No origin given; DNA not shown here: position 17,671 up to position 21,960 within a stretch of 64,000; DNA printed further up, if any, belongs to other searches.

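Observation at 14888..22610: Cluster of paralogous secreted cysteine-rich proteins built from recurring C-x6-C(-x4/6-C-x6-C) modules; apparently an undescribed family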

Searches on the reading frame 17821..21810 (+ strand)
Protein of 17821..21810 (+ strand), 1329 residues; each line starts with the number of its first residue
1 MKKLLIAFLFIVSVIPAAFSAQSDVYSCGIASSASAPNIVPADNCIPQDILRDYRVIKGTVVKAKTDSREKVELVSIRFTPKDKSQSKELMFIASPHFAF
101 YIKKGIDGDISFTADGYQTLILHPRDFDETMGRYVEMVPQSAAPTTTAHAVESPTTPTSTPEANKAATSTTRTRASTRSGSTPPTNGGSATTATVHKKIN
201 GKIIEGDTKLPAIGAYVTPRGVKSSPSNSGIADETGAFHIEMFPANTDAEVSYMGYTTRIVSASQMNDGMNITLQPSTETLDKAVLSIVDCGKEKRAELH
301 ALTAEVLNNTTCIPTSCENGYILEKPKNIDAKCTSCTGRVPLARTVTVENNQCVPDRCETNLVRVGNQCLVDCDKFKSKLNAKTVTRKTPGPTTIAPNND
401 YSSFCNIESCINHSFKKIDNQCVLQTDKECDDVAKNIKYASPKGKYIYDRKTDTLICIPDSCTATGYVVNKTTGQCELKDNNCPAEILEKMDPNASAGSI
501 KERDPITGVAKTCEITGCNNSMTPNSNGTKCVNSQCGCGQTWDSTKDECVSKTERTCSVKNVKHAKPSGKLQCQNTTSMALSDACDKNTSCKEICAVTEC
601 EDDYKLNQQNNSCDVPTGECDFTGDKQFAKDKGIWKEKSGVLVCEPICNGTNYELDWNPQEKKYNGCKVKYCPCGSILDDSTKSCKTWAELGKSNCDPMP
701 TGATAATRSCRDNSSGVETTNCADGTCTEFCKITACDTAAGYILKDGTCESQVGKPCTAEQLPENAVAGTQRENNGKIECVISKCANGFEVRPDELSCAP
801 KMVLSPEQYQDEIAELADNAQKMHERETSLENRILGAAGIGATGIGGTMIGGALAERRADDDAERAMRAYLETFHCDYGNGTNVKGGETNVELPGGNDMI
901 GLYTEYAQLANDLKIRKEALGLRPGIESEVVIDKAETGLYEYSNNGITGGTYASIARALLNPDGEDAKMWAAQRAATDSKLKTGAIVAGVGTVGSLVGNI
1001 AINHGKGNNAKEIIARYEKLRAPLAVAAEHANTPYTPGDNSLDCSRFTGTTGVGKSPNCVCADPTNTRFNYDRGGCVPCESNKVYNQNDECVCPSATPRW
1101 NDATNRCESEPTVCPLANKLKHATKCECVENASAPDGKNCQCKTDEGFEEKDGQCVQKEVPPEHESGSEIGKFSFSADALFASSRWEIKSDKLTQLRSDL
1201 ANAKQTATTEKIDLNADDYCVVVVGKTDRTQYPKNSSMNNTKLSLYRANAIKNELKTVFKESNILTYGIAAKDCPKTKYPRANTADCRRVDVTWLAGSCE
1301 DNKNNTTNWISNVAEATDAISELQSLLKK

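Call 3: search_protein_families(library=pfam, proteins=[window:17821-21810:+], max_evalue=0.1)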
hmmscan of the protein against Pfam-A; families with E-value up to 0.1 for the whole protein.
window:17821-21810:+ (1329 aa): 2 families
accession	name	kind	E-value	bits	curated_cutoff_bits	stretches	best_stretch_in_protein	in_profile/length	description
PF13715.12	CarbopepD_reg_2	-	3.3e-05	24.3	32.2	1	199-285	1-87/88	CarboxypepD_reg-like domain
PF00691.25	OmpA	-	0.027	15.2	27.2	1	1216-1257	29-66/98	OmpA family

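Call 44: search_protein_families(library=ncbifam, proteins=[window:17821-21810:+], max_evalue=0.1)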
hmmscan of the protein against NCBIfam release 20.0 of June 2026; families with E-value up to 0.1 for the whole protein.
window:17821-21810:+ (1329 aa): 4 families
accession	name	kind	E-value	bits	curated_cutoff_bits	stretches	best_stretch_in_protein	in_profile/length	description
TIGR03350.1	type_VI_ompA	equivalog_domain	1.1e-07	31.9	139.8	1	1173-1293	26-136/137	type VI secretion system protein TssL, long form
NF006508.0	PRK08944.1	subfamily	0.028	13.6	259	1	1221-1304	212-297/304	MotB family protein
NF053611.1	YiaD_Gzip_OmpA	equivalog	0.043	13.5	175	1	1215-1292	130-204/206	YiaD family glycine zipper/OmpA-like lipoprotein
NF005444.0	PRK07033.1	equivalog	0.086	11.8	520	0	1220-1304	346-431/438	DotU family type VI secretion system protein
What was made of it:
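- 21337..21732 (+): OmpA-like (peptidoglycan-binding type) C-terminal region of C, aa 1173-1304. TIGR03350 matches at 1.1e-7 and PF00691 at 0.027, both below their curated cut-offs (calls 3, 44).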
